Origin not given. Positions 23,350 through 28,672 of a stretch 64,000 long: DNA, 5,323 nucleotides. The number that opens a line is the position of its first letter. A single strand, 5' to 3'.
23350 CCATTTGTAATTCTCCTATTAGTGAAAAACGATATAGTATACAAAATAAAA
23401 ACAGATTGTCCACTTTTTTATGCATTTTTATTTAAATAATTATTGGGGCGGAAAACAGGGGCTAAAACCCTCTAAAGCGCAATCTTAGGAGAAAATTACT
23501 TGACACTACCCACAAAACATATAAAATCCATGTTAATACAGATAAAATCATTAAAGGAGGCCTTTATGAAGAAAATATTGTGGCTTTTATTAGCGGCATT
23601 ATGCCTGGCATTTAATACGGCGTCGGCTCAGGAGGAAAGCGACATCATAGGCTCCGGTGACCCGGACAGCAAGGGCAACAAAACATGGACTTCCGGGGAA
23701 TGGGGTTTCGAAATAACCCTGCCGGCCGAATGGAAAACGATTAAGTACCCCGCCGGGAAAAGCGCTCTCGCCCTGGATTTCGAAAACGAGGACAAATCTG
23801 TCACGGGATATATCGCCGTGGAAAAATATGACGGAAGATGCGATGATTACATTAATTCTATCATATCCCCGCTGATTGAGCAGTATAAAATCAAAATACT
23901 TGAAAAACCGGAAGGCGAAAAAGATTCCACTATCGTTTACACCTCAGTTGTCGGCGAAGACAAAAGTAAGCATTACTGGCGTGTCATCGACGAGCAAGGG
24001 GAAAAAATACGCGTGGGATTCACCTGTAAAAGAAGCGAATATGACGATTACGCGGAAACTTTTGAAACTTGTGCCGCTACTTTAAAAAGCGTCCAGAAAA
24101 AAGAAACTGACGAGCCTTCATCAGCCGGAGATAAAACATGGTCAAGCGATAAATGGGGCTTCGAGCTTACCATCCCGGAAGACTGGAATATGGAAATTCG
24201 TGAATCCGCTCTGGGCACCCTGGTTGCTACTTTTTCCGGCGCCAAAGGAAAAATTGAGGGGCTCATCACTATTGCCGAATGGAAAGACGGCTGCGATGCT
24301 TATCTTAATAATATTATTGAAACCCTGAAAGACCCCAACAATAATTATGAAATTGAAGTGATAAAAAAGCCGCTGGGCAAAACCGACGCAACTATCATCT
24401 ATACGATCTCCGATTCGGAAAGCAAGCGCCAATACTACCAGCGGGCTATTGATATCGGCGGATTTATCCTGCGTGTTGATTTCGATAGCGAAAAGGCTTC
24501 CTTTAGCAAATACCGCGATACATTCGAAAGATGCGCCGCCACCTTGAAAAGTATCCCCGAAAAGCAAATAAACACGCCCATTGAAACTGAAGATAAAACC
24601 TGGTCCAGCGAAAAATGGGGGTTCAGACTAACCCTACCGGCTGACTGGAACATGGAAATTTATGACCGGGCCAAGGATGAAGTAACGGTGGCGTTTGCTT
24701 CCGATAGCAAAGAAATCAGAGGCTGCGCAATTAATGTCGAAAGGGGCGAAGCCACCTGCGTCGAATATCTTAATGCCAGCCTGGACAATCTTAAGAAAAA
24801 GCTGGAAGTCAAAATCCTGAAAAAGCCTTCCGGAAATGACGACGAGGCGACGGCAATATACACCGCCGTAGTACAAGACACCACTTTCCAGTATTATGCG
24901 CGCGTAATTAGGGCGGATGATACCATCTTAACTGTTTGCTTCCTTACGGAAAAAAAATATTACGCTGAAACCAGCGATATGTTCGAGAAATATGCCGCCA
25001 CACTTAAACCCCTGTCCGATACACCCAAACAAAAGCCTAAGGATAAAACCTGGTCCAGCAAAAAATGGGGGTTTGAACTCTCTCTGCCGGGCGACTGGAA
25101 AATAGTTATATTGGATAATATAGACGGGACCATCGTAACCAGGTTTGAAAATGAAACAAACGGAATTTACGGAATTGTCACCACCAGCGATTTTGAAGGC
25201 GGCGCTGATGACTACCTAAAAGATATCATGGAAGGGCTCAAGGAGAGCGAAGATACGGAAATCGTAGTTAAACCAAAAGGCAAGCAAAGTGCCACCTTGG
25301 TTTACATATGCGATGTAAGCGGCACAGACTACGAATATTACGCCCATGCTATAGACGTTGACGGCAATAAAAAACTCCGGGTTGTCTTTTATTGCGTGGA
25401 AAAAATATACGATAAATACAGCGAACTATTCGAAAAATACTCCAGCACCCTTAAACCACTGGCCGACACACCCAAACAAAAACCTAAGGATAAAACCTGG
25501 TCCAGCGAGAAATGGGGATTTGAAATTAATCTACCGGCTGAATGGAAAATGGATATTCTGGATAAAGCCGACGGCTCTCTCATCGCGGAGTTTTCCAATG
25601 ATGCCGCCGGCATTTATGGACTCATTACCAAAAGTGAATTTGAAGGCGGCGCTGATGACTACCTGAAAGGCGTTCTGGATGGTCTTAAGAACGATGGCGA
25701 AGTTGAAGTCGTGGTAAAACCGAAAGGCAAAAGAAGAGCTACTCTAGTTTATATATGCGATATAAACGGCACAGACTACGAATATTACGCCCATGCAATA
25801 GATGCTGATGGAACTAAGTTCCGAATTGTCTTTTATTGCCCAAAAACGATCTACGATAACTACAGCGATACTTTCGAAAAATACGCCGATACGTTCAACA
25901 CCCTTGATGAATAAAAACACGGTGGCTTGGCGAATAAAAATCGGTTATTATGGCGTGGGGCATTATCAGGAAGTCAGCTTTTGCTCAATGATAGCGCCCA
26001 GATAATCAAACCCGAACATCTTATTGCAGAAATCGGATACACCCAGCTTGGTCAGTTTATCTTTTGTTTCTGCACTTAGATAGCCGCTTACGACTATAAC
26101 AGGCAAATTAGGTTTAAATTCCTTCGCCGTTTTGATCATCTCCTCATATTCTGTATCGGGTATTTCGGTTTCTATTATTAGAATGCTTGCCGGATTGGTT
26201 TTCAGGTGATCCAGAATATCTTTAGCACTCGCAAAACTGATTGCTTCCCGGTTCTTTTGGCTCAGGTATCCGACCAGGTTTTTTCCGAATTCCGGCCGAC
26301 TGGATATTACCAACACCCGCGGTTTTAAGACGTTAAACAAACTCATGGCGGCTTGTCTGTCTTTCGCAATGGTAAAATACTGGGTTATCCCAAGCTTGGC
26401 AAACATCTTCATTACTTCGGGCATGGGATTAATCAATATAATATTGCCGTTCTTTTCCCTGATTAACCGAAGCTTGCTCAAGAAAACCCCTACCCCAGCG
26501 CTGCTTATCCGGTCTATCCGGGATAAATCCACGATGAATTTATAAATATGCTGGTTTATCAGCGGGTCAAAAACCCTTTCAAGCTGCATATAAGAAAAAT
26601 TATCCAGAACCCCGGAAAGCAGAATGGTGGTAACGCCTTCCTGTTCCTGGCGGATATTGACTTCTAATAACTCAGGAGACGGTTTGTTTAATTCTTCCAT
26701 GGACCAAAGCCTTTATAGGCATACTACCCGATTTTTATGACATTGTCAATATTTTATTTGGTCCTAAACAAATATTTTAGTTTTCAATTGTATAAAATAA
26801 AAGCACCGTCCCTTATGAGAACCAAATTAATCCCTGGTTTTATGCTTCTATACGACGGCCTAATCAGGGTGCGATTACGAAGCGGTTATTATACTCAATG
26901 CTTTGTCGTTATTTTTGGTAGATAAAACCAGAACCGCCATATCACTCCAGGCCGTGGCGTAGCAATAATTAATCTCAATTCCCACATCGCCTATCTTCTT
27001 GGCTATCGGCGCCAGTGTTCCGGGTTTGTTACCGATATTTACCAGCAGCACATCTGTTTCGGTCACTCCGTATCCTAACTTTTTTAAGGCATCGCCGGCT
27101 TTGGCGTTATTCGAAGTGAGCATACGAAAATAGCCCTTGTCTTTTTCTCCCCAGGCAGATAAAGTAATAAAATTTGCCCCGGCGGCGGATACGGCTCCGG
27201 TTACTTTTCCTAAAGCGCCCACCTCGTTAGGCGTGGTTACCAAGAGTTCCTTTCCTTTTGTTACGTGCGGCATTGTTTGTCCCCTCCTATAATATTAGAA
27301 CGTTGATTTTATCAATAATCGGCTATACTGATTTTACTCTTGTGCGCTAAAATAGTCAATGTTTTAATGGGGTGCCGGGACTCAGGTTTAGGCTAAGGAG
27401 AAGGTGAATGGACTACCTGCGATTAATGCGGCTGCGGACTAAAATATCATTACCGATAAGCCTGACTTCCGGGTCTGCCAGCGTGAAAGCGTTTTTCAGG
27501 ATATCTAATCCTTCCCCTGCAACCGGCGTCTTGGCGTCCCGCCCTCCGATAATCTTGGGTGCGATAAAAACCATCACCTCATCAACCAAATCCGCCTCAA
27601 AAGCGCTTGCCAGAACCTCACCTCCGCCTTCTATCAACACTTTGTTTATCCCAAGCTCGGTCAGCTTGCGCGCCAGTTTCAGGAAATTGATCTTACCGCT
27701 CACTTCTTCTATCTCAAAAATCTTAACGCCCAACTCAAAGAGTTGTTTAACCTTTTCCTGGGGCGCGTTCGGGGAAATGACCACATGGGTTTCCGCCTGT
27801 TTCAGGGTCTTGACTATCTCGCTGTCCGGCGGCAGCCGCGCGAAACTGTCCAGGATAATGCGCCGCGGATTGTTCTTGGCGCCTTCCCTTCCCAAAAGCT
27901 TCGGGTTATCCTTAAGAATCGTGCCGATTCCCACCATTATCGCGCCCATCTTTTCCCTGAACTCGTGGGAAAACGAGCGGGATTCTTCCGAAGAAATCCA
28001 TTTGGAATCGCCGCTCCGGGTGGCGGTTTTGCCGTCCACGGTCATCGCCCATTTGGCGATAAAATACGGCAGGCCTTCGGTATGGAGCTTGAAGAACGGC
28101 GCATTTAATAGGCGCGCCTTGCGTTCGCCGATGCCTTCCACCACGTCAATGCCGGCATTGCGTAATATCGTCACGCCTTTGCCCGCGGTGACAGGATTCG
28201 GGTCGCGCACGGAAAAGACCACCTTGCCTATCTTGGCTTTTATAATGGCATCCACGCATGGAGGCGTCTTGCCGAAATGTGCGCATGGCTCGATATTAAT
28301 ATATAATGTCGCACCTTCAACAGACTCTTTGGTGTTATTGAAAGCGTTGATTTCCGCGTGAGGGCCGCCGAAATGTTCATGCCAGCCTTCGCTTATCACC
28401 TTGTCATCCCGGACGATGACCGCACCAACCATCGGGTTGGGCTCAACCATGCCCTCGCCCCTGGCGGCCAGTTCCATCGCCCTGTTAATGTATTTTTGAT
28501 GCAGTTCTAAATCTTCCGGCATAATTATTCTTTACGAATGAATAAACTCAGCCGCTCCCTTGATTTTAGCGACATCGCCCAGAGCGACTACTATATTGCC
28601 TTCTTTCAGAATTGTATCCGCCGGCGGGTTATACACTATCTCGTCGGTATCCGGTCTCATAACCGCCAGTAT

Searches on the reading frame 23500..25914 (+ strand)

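Call 111: search_protein_families(library=pfam, proteins=[window:23500-25914:+], max_evalue=0.00001)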
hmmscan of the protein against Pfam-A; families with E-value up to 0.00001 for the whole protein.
window:23500-25914:+ (804 aa): 1 family
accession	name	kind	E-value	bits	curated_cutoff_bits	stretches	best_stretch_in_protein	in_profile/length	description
PF18933.6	PsbP_2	-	5.2e-10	40.1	27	0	188-332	15-167/184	PsbP-like protein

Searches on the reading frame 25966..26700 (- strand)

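Call 111: search_protein_families(library=pfam, proteins=[window:25966-26700:-], max_evalue=0.00001)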
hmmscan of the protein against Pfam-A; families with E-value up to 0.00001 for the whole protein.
window:25966-26700:- (244 aa): 3 families
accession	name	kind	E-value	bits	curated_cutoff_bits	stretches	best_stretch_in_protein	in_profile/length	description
PF01740.26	STAS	-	2.6e-13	50.1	22.6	1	18-118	5-106/106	STAS domain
PF00072.30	Response_reg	-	3.5e-09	37.3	30.2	1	129-238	1-110/111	Response regulator receiver domain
PF13466.11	STAS_2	-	4.8e-08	33.5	29.2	1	28-105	3-79/80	STAS domain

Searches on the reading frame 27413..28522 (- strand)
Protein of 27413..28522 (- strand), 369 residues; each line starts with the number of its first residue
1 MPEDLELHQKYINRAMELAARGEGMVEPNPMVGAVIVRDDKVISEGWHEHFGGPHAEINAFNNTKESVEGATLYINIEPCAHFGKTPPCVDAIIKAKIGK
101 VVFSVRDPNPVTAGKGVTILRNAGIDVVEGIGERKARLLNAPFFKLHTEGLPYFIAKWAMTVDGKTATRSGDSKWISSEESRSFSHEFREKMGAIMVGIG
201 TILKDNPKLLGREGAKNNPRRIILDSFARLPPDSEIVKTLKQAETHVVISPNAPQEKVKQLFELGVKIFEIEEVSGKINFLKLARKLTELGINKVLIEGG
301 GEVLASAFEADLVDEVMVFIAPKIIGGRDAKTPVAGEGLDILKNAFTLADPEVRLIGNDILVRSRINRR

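Call 111: search_protein_families(library=pfam, proteins=[window:27413-28522:-], max_evalue=0.00001)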
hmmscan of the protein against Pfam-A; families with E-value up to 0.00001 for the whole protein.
window:27413-28522:- (369 aa): 3 families
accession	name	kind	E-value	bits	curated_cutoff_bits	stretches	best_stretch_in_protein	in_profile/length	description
PF01872.23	RibD_C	-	1.5e-48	165.7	24.1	1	152-361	1-196/197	RibD C-terminal domain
PF00383.29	dCMP_cyt_deam_1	-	3.7e-18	65.7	25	1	7-104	3-101/102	Cytidine and deoxycytidylate deaminase zinc-binding region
PF14437.12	MafB19-deam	-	8.9e-10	39.1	27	1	8-111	3-107/142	MafB19-like deaminase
